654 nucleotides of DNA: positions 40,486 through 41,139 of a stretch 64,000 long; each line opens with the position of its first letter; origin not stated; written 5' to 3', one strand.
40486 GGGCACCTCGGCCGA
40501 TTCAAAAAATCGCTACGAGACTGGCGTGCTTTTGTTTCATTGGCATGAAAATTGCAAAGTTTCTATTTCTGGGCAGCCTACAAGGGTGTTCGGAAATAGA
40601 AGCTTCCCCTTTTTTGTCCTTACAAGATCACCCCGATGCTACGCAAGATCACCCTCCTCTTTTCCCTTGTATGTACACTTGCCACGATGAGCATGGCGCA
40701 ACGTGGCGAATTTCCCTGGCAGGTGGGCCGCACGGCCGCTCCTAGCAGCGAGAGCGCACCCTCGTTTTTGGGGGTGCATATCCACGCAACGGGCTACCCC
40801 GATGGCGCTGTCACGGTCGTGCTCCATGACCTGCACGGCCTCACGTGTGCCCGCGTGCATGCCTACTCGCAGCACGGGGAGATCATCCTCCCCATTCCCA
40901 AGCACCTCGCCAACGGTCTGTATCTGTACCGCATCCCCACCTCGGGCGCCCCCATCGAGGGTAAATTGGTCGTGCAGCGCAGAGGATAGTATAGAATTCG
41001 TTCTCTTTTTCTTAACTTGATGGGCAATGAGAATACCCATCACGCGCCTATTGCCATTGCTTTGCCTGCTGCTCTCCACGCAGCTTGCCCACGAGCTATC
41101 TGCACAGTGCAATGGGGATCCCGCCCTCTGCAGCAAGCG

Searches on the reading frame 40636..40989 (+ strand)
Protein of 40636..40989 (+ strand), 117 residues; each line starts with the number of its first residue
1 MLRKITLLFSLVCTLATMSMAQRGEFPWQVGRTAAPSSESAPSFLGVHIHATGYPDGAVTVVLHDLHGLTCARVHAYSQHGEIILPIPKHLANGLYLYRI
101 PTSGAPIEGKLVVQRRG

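Call 3: search_protein_families(library=pfam, proteins=[window:40636-40989:+], max_evalue=1)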
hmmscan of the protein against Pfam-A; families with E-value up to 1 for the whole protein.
window:40636-40989:+ (117 aa): 0 families

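Call 4: search_protein_families(library=ncbifam, proteins=[window:40636-40989:+], max_evalue=1)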
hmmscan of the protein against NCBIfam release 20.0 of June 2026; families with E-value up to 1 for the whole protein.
window:40636-40989:+ (117 aa): 1 family
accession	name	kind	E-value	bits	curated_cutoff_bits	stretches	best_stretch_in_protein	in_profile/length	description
TIGR04183.1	Por_Secre_tail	domain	0.018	15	23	1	52-114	14-72/72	T9SS type A sorting domain-containing protein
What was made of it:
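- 40636..40989 (+): 117-aa ORF made of a signal peptide, a short linker and a CTD-like domain. It may be a body-less remnant of a sixth paralog or a mini-cargo. The TIGR04183 match is weak (E 0.018, call 4).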
